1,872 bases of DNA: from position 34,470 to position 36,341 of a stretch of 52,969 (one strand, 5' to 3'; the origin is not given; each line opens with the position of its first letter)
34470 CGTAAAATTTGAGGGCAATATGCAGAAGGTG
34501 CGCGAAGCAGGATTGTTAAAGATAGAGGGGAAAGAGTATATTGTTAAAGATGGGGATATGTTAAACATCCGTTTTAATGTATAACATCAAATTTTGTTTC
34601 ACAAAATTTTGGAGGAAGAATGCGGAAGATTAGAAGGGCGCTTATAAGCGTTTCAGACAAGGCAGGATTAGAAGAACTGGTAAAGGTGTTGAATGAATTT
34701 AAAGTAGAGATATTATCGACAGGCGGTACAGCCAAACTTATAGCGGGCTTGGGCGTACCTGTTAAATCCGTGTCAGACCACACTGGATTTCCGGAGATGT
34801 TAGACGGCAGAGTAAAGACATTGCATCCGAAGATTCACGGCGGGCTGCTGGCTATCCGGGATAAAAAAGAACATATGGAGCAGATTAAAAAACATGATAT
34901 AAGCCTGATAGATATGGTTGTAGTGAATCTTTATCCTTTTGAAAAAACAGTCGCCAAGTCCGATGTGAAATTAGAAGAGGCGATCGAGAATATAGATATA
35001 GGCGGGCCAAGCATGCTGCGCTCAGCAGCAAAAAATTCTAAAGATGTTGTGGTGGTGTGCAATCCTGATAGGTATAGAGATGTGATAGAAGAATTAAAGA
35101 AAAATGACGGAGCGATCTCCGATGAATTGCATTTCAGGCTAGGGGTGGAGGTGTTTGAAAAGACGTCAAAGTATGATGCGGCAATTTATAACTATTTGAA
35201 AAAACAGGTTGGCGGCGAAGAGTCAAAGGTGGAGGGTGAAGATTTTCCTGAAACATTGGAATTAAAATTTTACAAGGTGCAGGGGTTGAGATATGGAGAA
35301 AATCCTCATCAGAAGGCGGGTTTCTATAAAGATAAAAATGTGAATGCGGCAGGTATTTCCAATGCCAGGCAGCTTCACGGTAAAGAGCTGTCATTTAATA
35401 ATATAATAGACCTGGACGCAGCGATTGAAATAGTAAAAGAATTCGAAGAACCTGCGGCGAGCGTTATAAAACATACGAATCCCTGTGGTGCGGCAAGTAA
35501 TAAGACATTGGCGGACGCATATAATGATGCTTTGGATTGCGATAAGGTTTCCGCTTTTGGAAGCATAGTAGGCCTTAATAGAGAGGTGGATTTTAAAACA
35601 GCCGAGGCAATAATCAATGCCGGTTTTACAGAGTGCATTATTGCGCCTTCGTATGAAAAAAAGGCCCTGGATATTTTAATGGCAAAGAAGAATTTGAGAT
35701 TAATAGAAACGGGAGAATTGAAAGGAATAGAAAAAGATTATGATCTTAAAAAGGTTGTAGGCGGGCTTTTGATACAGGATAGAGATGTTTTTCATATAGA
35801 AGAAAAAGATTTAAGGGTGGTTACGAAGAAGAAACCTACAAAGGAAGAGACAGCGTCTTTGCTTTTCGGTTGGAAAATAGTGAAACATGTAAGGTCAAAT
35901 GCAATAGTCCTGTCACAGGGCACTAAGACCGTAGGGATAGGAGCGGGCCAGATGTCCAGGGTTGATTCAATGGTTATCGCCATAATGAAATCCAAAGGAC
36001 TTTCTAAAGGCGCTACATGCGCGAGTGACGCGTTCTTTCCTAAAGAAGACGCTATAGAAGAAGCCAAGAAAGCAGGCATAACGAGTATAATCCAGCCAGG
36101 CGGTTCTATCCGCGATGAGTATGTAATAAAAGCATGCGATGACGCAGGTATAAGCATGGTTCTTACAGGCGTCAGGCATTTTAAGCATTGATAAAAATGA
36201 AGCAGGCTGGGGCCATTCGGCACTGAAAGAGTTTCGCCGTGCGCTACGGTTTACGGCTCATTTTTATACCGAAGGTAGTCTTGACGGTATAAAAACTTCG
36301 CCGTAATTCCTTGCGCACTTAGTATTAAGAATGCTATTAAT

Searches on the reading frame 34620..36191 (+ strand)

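Call 38: search_protein_families(library=pfam, proteins=[window:34620-36191:+])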
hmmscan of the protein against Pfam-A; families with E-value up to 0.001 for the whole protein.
window:34620-36191:+ (523 aa): 2 families
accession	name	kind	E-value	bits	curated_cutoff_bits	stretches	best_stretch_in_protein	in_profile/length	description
PF01808.24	AICARFT_IMPCHas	-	6.2e-121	404.1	25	1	136-457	1-311/311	AICARFT/IMPCHase bienzyme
PF02142.27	MGS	-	3.4e-25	88.4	24.1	1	17-130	2-93/94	MGS-like domain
